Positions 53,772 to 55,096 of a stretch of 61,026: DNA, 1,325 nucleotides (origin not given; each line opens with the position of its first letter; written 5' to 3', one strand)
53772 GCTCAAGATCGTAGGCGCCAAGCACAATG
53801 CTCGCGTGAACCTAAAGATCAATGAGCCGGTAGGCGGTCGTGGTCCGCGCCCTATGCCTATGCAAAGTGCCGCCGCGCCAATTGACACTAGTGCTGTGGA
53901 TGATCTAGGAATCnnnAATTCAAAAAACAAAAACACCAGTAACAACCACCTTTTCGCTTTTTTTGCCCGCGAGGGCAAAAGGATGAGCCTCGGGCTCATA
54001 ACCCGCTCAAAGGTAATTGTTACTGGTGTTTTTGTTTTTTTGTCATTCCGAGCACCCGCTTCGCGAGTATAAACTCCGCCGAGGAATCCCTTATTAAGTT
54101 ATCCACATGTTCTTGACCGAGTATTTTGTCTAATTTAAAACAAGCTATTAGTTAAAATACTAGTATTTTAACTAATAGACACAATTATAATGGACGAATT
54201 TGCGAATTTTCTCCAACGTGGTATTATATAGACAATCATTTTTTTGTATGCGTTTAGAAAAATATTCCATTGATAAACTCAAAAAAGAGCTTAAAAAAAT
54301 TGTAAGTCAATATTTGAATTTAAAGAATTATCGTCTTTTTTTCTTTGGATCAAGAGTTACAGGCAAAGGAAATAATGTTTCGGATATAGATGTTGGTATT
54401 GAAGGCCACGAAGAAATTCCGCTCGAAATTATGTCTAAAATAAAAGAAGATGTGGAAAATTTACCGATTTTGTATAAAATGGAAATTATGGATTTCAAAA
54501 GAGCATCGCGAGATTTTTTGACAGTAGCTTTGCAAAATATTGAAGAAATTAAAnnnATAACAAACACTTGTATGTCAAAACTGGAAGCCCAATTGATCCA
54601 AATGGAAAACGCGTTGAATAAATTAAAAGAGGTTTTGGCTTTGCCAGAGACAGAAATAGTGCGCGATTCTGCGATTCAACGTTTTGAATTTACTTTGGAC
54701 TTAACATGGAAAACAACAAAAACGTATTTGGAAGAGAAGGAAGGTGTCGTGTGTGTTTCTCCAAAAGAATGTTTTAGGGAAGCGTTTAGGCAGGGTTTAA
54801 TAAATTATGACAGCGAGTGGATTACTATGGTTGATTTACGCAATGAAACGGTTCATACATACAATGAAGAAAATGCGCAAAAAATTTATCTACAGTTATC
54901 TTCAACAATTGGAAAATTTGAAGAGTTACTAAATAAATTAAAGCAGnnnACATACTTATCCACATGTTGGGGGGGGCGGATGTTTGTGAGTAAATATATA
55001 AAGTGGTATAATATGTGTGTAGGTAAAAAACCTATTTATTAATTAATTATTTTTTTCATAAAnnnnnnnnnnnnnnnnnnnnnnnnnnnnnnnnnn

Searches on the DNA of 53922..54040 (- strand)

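Call 93: search_dna_similar(query=window:53922-54040:-, collection=phages, mode=distant, max_evalue=0.01, max_rows=5)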
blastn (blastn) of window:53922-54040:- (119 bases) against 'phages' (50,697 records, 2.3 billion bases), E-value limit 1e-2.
No match.

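Call 94: search_dna_similar(query=window:53922-54040:-, collection=plasmids, mode=distant, max_evalue=0.01, max_rows=5)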
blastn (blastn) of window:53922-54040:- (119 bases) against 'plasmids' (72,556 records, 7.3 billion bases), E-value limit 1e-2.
No match.

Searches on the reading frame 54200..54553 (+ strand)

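Call 84: search_protein_families(library=pfam, proteins=[window:54200-54553:+], max_evalue=0.001)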
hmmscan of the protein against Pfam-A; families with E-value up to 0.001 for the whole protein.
window:54200-54553:+ (118 aa): 3 families
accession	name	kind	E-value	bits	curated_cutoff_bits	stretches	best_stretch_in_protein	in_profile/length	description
PF18765.7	Polbeta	-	9.5e-09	35.8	26.9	1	30-112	2-82/93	Polymerase beta, Nucleotidyltransferase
PF01909.29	NTP_transf_2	-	5.6e-07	30.3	21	1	29-87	2-63/93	Nucleotidyltransferase domain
PF22600.2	MTPAP-like_central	-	6.7e-06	26.7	27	1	24-92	22-84/139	Poly(A) RNA polymerase, mitochondrial-like, central palm domain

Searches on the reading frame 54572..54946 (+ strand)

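Call 84: search_protein_families(library=pfam, proteins=[window:54572-54946:+], max_evalue=0.001)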
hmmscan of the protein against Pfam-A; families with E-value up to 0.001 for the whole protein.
window:54572-54946:+ (125 aa): 2 families
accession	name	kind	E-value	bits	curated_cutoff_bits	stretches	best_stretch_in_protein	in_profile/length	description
PF08780.16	NTase_sub_bind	-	3.3e-32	111.6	31.8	1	8-125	3-126/126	Nucleotidyltransferase substrate binding protein like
PF01934.22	HepT-like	-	6.7e-06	26.2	23.5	1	12-122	2-119/120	Ribonuclease HepT-like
